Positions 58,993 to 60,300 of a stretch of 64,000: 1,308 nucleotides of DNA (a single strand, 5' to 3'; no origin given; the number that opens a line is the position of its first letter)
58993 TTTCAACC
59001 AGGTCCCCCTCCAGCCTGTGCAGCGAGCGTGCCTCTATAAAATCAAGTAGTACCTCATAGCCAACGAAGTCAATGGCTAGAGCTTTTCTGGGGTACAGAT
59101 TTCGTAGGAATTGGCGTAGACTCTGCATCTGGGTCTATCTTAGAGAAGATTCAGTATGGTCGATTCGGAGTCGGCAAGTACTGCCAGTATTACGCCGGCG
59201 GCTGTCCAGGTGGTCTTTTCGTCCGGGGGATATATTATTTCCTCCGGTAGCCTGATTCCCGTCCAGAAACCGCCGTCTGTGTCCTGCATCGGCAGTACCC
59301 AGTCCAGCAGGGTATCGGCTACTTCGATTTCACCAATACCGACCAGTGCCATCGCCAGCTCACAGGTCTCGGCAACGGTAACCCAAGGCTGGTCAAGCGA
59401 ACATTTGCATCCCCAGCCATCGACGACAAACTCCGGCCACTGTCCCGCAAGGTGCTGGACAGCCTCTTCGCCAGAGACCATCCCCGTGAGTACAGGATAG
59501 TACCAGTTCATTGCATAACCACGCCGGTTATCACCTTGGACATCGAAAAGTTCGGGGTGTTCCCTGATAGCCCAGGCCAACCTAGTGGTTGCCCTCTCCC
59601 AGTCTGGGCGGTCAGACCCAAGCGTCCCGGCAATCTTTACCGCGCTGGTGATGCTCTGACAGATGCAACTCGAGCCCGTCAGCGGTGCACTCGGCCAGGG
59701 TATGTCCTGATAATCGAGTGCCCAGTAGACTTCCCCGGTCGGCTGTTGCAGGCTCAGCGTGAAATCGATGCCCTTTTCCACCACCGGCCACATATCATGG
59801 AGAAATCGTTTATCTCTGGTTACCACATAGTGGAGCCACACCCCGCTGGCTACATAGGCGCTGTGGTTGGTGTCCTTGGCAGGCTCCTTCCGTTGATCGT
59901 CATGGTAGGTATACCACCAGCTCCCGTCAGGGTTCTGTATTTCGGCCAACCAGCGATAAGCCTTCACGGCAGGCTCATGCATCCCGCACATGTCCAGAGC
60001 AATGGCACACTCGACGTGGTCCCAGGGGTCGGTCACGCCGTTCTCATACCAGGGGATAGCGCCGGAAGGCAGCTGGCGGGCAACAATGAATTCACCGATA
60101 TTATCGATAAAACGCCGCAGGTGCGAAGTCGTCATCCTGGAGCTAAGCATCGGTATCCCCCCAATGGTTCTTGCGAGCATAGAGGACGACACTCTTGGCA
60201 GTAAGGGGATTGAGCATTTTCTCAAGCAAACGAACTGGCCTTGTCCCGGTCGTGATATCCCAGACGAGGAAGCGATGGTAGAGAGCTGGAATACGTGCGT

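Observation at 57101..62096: Translationally coupled GT4 / methyltransferase / alpha-alpha-toroid / methyltransferase operon converging on a radical-SAM SPASM gene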

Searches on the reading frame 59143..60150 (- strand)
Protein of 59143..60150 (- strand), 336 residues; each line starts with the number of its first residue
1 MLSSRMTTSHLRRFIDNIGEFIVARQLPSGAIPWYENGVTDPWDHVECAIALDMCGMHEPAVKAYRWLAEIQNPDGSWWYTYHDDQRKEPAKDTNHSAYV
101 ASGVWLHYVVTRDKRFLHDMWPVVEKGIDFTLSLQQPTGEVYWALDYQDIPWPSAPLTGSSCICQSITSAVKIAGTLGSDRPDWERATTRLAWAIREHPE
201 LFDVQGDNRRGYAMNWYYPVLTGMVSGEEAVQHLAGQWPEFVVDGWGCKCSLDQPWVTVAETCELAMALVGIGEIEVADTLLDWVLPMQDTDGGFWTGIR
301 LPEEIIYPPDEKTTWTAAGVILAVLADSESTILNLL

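Call 4: search_protein_families(library=pfam, proteins=[window:59143-60150:-], max_evalue=0.01)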
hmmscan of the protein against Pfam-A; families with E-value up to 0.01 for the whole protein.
window:59143-60150:- (336 aa): 2 families
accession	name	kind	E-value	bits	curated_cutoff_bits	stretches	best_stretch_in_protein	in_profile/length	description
PF13243.12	SQHop_cyclase_C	-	0.0002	20.9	26.1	1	20-139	166-282/319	Squalene-hopene cyclase C-terminal domain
PF22124.2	Glyco_hydro_95_cat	-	0.0022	17.5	27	1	87-136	158-208/408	Glycosyl hydrolase family 95 catalytic domain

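Call 5: search_protein_families(library=ncbifam, proteins=[window:59143-60150:-], max_evalue=0.01)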
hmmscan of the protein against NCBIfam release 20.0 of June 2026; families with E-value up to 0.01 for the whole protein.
window:59143-60150:- (336 aa): 4 families
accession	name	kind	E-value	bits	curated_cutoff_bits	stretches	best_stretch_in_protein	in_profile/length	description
TIGR01577.1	oligosac_amyl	hypoth_equivalog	6.4e-15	54.8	820.7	1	44-177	299-433/616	oligosaccharide amylase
TIGR01787.1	squalene_cyclas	subfamily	0.00017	20.4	322.7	1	11-140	457-586/622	squalene/oxidosqualene cyclases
TIGR01507.1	hopene_cyclase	equivalog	0.0012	17.3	431.1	1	56-140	518-599/640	squalene--hopene cyclase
TIGR03463.1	osq_cycl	subfamily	0.0063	14.8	851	0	9-139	473-600/634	2,3-oxidosqualene cyclase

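Call 6: search_solved_structures(query=window:59143-60150:-, max_evalue=1, show_alignments=2)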
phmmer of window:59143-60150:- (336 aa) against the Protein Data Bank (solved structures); distinct sequences matched with E-value up to 1: 2.
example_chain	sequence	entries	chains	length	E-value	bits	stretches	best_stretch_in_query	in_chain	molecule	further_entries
7qsj_A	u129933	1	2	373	1.8e-78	267.3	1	21-331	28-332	Methylmannose polysaccharide hydrolase (MmpH)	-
4ufc_A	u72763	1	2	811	0.25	13.5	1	97-159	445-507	GH95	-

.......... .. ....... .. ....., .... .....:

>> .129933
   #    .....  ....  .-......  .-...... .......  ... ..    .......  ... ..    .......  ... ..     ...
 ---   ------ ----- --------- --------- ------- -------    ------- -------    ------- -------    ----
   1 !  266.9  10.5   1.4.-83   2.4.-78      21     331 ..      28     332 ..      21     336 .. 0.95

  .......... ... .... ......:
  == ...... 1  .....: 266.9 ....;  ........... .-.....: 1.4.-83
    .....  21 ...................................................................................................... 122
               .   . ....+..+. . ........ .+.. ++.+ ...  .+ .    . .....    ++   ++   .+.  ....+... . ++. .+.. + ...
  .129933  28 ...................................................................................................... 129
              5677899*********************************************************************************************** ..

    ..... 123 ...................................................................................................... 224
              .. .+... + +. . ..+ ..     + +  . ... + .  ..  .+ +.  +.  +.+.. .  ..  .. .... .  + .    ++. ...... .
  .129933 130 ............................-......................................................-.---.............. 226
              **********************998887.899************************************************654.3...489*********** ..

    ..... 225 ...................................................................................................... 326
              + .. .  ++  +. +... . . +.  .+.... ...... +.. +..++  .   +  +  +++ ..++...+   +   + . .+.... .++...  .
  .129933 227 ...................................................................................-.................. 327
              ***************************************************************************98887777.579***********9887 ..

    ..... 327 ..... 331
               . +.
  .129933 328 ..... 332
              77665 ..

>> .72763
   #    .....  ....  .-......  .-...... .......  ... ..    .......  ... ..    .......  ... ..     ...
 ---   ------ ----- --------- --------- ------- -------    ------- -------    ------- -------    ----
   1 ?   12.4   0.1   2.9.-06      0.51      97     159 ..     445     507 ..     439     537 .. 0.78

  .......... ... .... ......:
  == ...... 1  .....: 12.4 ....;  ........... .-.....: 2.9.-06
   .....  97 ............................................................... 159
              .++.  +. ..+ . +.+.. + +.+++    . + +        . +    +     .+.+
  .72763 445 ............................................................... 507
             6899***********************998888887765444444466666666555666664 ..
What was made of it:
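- On Terpene cyclase / prenyltransferase (alpha/alpha) toroids: The best matches are glycoside hydrolases (calls 5, 6).
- Tried and rejected: The Pfam hit is sub-threshold, there is no Asp-rich motif, and the MmpH match is strong (calls 4, 6).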

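Call 19: find_homologous_proteins(query=window:59143-60150:-, max_evalue=1e-10)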
Query window:59143-60150:- (336 aa): 5479 proteins with E <= 1e-10 among 6840 candidates; the best 120 are listed.
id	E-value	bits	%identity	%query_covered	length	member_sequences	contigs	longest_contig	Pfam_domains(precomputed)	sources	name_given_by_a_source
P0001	2.9e-209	713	88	100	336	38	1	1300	PF22124.3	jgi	jgi:hypothetical protein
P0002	4.6e-189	646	79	100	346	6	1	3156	-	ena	-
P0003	7.0e-188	642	80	100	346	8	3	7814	-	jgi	-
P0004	1.7e-187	641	79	100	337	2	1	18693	-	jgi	-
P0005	1.1e-178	612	76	98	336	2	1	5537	-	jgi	-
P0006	5.7e-172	590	74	99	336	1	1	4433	-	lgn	-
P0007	3.3e-165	568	71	99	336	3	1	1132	-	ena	-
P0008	8.8e-165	566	69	100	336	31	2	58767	-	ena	-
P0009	4.6e-163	561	70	100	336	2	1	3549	-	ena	-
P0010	9.2e-162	556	69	100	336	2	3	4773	-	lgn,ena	-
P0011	1.3e-159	549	69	100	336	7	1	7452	-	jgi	-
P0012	1.0e-157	543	66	100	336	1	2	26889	-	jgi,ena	-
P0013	7.1e-157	540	67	99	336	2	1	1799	-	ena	-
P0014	5.0e-154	531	67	96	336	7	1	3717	PF13243.13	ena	-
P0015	1.2e-153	530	67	96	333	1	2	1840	-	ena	-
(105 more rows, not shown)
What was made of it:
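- Checked: Its ATG lies 8 nt inside MTase-A. This start is supported by full-length homologues of 336 aa (call 19).
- One JGI record already names a homologue 'MMP endo-(1,4)-3-O-methyl-alpha-D-mannosidase' (call 19).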

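Call 21: find_encoding_contigs(protein=window:59143-60150:-, flank=10000, max_places=6)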
Protein window:59143-60150:- (336 aa): 1 contig read that carries it; 1 place shown.
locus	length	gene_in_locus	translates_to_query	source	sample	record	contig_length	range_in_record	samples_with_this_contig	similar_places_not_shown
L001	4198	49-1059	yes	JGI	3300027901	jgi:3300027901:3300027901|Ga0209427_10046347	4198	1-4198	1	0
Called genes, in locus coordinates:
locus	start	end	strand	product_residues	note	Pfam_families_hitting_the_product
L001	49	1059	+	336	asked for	-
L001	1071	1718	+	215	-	PF13578:Methyltransf_24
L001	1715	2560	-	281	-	PF04055:Radical_SAM, PF13186:SPASM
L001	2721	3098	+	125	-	-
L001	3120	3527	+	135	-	PF01641:SelR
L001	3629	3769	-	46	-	PF18930:DUF5679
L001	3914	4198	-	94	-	?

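Call 23: find_related_loci(query=A1, collection=genome_contigs, flank=8000)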
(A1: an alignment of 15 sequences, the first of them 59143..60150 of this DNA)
Query A1 (336 aa) in genome_contigs; peptide patterns used: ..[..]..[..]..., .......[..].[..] (x = any residue, [..] = any of these).
381 stretches matched a pattern; 208 encode a relative of the query (tblastn E <= 1e-3); the best 80 are kept; 80 distinct loci.
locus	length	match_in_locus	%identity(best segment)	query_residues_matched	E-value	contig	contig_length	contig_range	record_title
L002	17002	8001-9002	81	1-334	0e+0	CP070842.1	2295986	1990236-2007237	MAG: Dehalococcoidales bacterium isolate bin10 chromosome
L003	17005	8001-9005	81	1-335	0e+0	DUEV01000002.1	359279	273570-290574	MAG TPA_asm: Dehalococcoidia bacterium isolate W156 Contig2, whole genome shotgun sequence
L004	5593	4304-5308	80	1-335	0e+0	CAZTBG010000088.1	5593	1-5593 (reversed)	MAG TPA_asm: uncultured Dehalococcoidales bacterium isolate SRP214966_co4_511 genome assembly, contig: NODE_21004_length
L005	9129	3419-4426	68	1-336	6e-163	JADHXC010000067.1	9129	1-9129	MAG: Dehalococcoidales bacterium isolate BS750m-G43 BS-750m-C14775, whole genome shotgun sequence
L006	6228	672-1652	65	4-330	9e-148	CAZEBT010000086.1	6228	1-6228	MAG TPA_asm: uncultured Dehalococcoidales bacterium isolate binchicken_co100_414 genome assembly, contig: NODE_20210_len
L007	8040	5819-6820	64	1-334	4e-147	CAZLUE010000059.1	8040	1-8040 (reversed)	MAG TPA_asm: uncultured Dehalococcoidales bacterium isolate SRP308112_co1_429 genome assembly, contig: NODE_17506_length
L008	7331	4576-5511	65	5-316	2e-141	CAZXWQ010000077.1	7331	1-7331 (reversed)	MAG TPA_asm: uncultured Dehalococcoidales bacterium isolate SRP068000_co2_10 genome assembly, contig: NODE_13444_length_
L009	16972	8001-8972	60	3-326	2e-136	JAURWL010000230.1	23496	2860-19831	MAG: Dehalococcoidales bacterium isolate E10_concoct.bin.145 E10_k141_622503, whole genome shotgun sequence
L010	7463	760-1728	61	6-326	3e-134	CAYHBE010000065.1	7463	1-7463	MAG TPA_asm: uncultured Dehalococcoidales bacterium isolate ERP119294_co1_329 genome assembly, contig: NODE_14429_length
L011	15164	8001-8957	62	11-329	2e-131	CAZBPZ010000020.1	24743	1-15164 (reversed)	MAG TPA_asm: uncultured Dehalococcoidales bacterium isolate binchicken_co184_600 genome assembly, contig: NODE_3157_leng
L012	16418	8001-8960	57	10-330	4e-126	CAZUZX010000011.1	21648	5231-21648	MAG TPA_asm: uncultured Dehalococcoidia bacterium isolate binchicken_co383_164 genome assembly, contig: NODE_603_length_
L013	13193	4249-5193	57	14-329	1e-123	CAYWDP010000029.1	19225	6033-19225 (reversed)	MAG TPA_asm: uncultured Dehalococcoidia bacterium isolate SRP239594_co1_65 genome assembly, contig: NODE_1094_length_192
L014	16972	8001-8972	56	11-335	2e-122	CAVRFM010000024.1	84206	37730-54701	MAG: uncultured Chloroflexia bacterium isolate MFD04492.bin.1.138 genome assembly, contig: contig_64907, whole genome sh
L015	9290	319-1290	57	2-326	2e-121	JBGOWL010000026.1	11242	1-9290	MAG: Dehalococcoidia bacterium isolate OBJ_0618_130150_93 k141_4559428_length_11242_cov_9.5865, whole genome shotgun seq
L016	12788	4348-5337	52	2-330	3e-119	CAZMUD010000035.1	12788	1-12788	MAG TPA_asm: uncultured Dehalococcoidales bacterium isolate binchicken_co196_370 genome assembly, contig: NODE_6364_leng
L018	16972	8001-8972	52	2-324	2e-117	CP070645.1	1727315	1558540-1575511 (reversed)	MAG: Dehalococcoidales bacterium isolate bin896 chromosome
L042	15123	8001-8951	49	2-317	2e-108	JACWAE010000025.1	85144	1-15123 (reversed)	MAG: Dehalococcoidia bacterium isolate B_CHL_03 k141_48865, whole genome shotgun sequence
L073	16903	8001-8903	46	12-316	2e-81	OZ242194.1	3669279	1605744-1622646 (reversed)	MAG: Acidimicrobiales bacterium isolate b96ec2c2-7b30-4efb-902b-edc41798273b genome assembly, chromosome: 1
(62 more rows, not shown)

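Call 30: search_solved_structures(query=L073:9059-9673:-, max_evalue=0.01, show_alignments=1)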
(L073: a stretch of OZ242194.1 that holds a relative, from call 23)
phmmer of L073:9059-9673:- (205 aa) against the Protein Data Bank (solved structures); distinct sequences matched with E-value up to 0.01: 1.
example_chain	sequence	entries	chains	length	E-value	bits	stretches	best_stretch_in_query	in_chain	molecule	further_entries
6g7d_A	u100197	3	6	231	6.3e-70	238.5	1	8-204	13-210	Methyltransferase domain protein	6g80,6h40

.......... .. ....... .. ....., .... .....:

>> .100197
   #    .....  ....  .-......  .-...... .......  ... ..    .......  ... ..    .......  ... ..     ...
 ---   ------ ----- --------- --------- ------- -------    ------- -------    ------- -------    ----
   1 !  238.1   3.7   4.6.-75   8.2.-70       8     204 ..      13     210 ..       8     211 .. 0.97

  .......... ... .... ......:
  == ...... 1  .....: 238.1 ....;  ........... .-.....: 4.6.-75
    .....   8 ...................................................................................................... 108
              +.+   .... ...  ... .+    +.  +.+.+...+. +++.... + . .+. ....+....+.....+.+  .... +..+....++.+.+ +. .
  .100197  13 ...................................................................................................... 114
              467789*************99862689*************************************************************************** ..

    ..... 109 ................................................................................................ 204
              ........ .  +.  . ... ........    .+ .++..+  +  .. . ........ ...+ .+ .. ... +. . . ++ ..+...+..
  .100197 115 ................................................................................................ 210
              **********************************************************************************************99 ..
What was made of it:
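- On MMP (methylmannose polysaccharide) biosynthesis cluster: Actinomycetota loci have a true MeT1 (call 30).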

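Call 42: search_protein_families(library=ncbifam, proteins=[L042:9653-10474:+, L042:6304-7881:+, L018:9735-10589:-, L042:8971-9645:+, L073:9059-9673:-], max_evalue=0.001)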
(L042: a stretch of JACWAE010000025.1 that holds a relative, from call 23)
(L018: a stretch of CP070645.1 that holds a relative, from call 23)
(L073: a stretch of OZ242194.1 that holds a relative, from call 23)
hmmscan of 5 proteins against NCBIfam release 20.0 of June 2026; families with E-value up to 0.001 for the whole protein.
L042:9653-10474:+ (274 aa): 30 families (the best 25 are shown)
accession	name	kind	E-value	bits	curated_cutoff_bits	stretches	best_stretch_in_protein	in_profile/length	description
TIGR04317.1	W_rSAM_matur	equivalog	1.3e-15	57.4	380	1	4-145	5-142/349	tungsten cofactor oxidoreductase radical SAM maturase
TIGR04311.1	rSAM_Geo_metal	subfamily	9.9e-15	54.5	400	1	5-141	5-141/423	radical SAM/SPASM family putative metalloenzyme maturase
TIGR04321.1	spiroSPASM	subfamily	2e-13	49.9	250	1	5-269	233-502/510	spiro-SPASM protein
NF033640.1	N_Twi_rSAM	subfamily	6.6e-10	38.6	170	1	201-268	3-71/398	twitch domain-containing radical SAM protein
TIGR03977.1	rSAM_pair_HxsC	equivalog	1.4e-09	37.2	267.9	1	9-105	31-125/292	His-Xaa-Ser system radical SAM maturase HxsC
TIGR02666.1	moaA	equivalog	1.5e-09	37.3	284.05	1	4-150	11-162/336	GTP 3',8-cyclase MoaA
NF001199.0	PRK00164.2-1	equivalog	4e-09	36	231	1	4-137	13-143/308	GTP 3',8-cyclase MoaA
TIGR02668.1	moaA_archaeal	equivalog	6.2e-09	35.3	325.25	1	3-137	10-141/303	GTP 3',8-cyclase MoaA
TIGR03962.1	mycofact_rSAM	equivalog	1.1e-08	34.7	265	1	5-145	14-150/339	mycofactocin radical SAM maturase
TIGR04340.1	rSAM_ACGX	hypoth_equivalog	3e-08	33.3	400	1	191-271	241-321/341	radical SAM/SPASM domain protein, ACGX system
TIGR04250.1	SCM_rSAM_ScmE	equivalog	1.3e-07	30.8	400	1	5-149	5-147/358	SynChlorMet cassette radical SAM/SPASM protein ScmE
NF038283.1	viperin_w_prok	equivalog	2.3e-07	30.3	180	1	10-123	9-125/281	viperin family antiviral radical SAM protein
NF047865.1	rSAM_PapB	equivalog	3.6e-07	29.7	340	1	5-142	5-152/330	PapB family radical SAM/SPASM ranthipeptide maturase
TIGR03942.1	sulfatase_rSAM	equivalog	2.1e-06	27.1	349.45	1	9-162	7-171/363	anaerobic sulfatase maturase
TIGR04148.1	GG_samocin_CFB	equivalog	3e-06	26.7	300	1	2-148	16-179/411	radical SAM peptide maturase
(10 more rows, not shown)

L042:6304-7881:+ (526 aa): 0 families

L018:9735-10589:- (285 aa): 31 families (the best 25 are shown)
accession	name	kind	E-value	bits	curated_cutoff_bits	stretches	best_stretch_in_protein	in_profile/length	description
NF045667.1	MTase_DVU1556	equivalog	1.8e-19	70.1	155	1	64-171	15-119/213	DVU_1556 family methyltransferase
NF041537.1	ArsM_AhpD_UU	exception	3.4e-18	65.5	510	1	63-172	70-181/345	arsenite methyltransferase/AhpD domain selenoprotein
NF047649.1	MTase_UXPK_star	exception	2.6e-16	59.5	460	1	60-172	68-182/283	methyltransferase/UXPK-star double selenoprotein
NF001243.0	PRK00216.1-4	equivalog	7.8e-16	58.1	235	1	62-184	38-165/237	demethylmenaquinone methyltransferase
NF041536.1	ArsM_DUF2284_UU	exception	1.5e-15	56.6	575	1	62-172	69-181/459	arsenite methyltransferase/DUF2284 domain selenoprotein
TIGR02752.1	MenG_heptapren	equivalog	1.2e-14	54.5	419.85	1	61-176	35-154/231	demethylmenaquinone methyltransferase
NF001241.0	PRK00216.1-2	equivalog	1.6e-14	54.1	327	1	60-172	40-148/231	demethylmenaquinone methyltransferase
TIGR01934.1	MenG_MenH_UbiE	subfamily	1.6e-13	50.5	158.35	1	65-171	33-141/223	ubiquinone/menaquinone biosynthesis methyltransferase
NF043040.1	corrin_prot_MT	hypoth_equivalog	1.6e-12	47.3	180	1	68-172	38-148/216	corrinoid protein-associated methyltransferase CpaM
NF001244.0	PRK00216.1-5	equivalog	6.1e-12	45.3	216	1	66-171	43-153/236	bifunctional demethylmenaquinone methyltransferase/2-methoxy-6-polyprenyl-1,4-benzoquinol methylase UbiE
NF052510.1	methyltran_MpqE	exception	1.4e-10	41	335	1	60-171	35-151/234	methyl-plastoquinone biosynthesis methyltransferase MpqE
NF008823.0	PRK11873.1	subfamily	1.6e-10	40.9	263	1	70-172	76-182/272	arsenite methyltransferase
TIGR01983.1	UbiG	equivalog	5.1e-10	39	102.95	1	71-178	49-158/228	bifunctional 2-polyprenyl-6-hydroxyphenol methylase/3-demethylubiquinol 3-O-methyltransferase UbiG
NF007610.0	PRK10258.1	equivalog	2.6e-09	36.8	342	1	49-175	20-142/251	malonyl-ACP O-methyltransferase BioC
NF001240.0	PRK00216.1-1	equivalog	3.1e-09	36.2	378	1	56-171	48-168/251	bifunctional demethylmenaquinone methyltransferase/2-methoxy-6-polyprenyl-1,4-benzoquinol methylase UbiE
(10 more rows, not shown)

L042:8971-9645:+ (225 aa): 0 families

L073:9059-9673:- (205 aa): 0 families
